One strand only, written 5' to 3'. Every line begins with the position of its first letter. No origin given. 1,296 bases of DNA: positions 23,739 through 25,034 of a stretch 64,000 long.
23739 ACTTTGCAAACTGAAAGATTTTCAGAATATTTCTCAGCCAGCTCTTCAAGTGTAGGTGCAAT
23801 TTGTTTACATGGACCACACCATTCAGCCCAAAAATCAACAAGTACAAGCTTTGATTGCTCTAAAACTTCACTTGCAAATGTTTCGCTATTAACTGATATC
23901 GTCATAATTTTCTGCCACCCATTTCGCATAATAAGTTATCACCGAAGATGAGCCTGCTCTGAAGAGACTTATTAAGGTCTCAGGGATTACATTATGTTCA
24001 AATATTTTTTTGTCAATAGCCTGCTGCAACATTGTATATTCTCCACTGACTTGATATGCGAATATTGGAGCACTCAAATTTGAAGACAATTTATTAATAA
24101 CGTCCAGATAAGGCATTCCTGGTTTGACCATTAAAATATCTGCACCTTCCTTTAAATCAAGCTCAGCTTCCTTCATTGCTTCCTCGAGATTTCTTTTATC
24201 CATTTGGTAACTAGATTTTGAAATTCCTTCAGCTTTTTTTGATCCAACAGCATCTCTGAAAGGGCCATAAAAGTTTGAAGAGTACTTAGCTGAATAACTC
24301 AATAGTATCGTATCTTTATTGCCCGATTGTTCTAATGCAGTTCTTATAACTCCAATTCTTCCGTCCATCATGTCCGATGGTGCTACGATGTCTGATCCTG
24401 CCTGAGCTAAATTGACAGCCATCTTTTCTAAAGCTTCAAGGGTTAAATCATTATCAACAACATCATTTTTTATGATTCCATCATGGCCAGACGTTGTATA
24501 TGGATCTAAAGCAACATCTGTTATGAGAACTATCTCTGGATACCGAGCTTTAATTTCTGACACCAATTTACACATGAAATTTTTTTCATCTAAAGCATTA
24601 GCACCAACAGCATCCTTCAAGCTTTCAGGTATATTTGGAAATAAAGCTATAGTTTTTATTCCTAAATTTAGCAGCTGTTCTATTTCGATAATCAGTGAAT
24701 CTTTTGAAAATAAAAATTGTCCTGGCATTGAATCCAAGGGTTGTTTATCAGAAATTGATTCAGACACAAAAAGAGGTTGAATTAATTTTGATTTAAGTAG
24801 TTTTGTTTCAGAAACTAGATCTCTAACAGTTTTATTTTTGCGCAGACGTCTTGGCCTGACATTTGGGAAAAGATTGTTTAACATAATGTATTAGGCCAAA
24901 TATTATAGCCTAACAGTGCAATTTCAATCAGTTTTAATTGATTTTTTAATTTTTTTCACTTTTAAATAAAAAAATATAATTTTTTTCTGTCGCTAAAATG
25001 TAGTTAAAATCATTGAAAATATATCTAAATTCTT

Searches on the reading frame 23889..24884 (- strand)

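Call 20: search_protein_families(library=pfam, proteins=[window:23889-24884:-], max_evalue=0.0001)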
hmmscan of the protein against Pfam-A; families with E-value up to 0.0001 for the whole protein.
window:23889-24884:- (331 aa): 1 family
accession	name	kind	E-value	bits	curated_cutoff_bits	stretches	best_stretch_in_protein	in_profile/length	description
PF00490.27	ALAD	-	1.3e-122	409.3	24.6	1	9-325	2-316/317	Delta-aminolevulinic acid dehydratase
